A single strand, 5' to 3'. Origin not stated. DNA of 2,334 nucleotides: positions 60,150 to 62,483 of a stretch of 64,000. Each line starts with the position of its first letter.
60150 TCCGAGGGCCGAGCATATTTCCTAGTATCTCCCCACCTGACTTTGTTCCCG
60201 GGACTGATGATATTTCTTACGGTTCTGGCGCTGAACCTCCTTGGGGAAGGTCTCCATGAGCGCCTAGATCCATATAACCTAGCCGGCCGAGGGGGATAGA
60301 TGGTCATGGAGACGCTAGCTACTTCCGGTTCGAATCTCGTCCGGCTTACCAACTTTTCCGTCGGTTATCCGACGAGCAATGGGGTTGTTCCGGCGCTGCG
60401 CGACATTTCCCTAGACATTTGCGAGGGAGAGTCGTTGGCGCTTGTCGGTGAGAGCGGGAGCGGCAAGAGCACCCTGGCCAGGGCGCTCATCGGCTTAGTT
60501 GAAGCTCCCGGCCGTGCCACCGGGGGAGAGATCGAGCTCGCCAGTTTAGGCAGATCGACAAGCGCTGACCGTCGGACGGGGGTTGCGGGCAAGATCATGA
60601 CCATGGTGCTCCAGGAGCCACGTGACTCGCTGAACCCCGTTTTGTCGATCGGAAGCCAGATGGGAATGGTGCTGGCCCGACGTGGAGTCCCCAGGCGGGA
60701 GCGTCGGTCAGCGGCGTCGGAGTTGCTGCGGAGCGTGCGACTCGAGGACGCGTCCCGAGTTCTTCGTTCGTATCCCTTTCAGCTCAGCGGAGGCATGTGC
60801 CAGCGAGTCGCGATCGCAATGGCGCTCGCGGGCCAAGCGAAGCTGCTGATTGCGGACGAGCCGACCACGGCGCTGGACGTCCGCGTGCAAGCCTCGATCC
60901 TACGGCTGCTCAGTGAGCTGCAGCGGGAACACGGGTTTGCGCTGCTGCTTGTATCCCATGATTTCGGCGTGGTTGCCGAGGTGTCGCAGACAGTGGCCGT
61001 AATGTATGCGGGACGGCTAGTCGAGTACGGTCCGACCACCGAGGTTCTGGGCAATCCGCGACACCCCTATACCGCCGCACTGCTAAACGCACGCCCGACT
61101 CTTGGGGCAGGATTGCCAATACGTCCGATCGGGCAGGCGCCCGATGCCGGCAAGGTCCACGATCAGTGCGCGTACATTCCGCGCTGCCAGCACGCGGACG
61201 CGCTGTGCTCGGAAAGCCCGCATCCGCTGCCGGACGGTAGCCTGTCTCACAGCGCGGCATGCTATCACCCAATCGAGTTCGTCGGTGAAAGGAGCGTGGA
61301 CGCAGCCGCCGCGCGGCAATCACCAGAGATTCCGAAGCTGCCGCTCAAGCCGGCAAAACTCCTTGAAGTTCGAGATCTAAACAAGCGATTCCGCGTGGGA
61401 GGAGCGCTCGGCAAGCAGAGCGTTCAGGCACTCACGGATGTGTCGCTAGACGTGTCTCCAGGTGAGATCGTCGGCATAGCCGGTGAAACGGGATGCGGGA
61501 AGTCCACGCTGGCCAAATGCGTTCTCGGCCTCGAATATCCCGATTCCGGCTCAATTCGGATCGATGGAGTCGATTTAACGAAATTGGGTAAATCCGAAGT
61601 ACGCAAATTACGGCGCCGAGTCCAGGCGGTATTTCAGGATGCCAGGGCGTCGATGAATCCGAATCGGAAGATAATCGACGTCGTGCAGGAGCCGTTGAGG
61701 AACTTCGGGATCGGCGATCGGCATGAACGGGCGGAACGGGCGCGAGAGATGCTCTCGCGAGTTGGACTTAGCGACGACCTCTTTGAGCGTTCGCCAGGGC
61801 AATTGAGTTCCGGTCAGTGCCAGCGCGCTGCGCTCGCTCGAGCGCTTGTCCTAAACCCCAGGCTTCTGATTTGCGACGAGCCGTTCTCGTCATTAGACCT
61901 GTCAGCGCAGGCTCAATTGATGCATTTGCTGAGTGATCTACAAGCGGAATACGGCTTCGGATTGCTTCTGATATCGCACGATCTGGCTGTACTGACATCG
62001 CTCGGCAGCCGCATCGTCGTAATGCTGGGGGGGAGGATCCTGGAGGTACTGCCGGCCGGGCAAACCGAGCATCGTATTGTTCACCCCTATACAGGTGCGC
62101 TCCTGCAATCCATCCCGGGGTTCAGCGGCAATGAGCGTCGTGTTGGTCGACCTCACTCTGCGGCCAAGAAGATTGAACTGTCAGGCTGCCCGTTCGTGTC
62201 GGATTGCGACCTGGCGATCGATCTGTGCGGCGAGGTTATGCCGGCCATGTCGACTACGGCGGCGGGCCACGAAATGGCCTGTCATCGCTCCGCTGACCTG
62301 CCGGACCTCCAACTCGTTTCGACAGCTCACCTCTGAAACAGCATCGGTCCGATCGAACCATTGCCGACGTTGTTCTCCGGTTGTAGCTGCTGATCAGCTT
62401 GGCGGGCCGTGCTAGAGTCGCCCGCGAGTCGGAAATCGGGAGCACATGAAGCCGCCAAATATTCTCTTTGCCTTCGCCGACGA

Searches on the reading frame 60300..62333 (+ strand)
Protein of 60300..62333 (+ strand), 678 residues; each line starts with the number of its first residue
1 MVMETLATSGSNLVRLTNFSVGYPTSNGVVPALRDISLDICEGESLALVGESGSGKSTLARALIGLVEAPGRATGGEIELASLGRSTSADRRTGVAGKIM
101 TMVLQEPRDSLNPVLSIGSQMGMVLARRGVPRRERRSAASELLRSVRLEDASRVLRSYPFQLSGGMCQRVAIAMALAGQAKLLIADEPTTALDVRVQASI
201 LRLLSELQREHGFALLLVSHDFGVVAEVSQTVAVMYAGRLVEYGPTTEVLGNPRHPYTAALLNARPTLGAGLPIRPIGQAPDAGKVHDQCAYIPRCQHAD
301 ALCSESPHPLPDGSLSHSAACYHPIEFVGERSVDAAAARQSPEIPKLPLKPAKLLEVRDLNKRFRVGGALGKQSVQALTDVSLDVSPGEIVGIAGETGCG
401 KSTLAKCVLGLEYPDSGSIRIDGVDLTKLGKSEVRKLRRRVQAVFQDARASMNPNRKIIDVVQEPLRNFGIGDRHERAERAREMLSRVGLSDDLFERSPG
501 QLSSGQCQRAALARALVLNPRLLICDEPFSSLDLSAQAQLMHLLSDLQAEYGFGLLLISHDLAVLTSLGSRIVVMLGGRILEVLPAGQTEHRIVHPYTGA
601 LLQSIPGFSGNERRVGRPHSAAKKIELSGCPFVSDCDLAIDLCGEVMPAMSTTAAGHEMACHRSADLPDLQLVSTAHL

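Call 61: search_protein_families(library=pfam, proteins=[window:60300-62333:+], max_evalue=0.0001)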
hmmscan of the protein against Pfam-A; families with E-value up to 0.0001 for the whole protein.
window:60300-62333:+ (678 aa): 11 families
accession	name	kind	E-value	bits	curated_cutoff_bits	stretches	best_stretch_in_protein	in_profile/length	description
PF00005.33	ABC_tran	-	1.6e-65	220.3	25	2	378-529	1-136/137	ABC transporter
PF08352.17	oligo_HPY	-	4.3e-23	81.9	27.1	2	241-303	1-65/65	Oligopeptide/dipeptide transporter, C-terminal region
PF13304.12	AAA_21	-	3e-15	57.5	27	2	491-565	227-303/304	AAA domain, putative AbiEii toxin, Type IV TA system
PF13401.12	AAA_22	-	1.2e-08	35.8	27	0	392-558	9-121/130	AAA domain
PF02463.25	SMC_N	-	9.6e-08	32.1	40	0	389-561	25-198/220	RecF/RecN/SMC N terminal domain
PF13555.12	AAA_29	-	8e-07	29.2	27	0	43-67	23-46/61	P-loop containing region of AAA domain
PF13191.12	AAA_16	-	2.6e-06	28.5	32.6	0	41-80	20-63/167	AAA ATPase domain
PF00004.35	AAA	-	4.8e-06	27.5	21.2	0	393-451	3-56/131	ATPase family associated with various cellular activities (AAA)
PF13476.12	AAA_23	-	1.2e-05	26.4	27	0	379-409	11-40/201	AAA domain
PF03193.22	RsgA_GTPase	-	1.8e-05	25.1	30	0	41-67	104-130/174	RsgA GTPase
PF01935.23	DUF87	-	4.2e-05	24.2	23.2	0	43-64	23-44/220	Helicase HerA, central domain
